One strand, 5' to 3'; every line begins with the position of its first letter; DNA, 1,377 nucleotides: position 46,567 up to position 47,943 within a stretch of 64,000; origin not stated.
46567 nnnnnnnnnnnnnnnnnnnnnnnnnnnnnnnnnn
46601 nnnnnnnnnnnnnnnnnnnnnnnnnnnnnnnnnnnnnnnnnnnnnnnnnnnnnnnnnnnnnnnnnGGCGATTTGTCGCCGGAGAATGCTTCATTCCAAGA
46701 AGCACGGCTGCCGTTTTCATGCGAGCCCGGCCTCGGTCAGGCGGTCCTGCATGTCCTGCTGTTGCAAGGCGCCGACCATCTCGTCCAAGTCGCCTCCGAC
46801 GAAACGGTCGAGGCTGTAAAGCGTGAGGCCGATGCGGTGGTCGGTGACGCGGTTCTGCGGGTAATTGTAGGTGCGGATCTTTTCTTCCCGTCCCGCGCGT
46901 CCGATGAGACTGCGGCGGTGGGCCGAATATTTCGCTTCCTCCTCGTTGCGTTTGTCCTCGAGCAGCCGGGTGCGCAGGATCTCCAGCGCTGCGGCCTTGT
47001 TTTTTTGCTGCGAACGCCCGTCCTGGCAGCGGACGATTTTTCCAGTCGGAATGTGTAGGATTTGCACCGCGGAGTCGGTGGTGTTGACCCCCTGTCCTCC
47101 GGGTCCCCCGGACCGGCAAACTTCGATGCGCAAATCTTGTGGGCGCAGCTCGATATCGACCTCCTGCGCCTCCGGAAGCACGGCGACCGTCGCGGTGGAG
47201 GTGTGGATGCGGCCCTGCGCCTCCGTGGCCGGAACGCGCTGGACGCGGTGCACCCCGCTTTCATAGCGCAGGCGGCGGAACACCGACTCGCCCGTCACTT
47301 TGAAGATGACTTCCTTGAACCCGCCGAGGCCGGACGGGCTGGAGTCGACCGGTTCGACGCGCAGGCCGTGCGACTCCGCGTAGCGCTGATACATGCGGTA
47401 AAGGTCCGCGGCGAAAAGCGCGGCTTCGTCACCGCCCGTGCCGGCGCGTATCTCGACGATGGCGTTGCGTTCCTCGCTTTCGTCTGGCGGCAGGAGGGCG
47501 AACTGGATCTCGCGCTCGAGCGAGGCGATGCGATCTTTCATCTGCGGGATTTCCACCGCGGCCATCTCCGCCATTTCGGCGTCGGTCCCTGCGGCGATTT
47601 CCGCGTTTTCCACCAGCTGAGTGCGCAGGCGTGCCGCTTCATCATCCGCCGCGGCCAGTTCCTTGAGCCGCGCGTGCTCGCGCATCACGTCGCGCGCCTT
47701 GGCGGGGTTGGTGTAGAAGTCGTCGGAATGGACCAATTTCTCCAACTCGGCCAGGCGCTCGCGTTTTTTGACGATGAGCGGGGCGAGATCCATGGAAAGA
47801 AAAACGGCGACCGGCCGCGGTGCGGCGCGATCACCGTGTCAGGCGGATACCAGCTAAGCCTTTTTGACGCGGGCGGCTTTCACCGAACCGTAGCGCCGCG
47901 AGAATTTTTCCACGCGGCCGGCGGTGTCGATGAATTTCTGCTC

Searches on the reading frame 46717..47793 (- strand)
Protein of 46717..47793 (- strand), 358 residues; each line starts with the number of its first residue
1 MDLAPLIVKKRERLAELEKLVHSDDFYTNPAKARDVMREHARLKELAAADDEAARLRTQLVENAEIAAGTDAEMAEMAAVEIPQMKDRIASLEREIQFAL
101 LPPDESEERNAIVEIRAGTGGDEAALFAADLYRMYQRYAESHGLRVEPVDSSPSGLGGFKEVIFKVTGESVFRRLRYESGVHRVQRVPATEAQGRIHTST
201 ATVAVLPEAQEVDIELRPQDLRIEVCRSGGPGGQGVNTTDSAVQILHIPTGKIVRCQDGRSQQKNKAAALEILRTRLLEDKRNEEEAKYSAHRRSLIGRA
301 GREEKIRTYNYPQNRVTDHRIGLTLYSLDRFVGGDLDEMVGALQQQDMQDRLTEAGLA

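Call 32: search_protein_families(library=pfam, proteins=[window:46717-47793:-], max_evalue=0.00001)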
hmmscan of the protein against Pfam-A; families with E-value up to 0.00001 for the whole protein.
window:46717-47793:- (358 aa): 2 families
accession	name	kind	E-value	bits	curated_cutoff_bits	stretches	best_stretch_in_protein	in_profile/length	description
PF03462.23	PCRF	-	9e-68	228.3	24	1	11-203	2-194/194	PCRF domain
PF00472.26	RF-1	-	1.6e-37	128.4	35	1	211-320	2-116/116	RF-1 domain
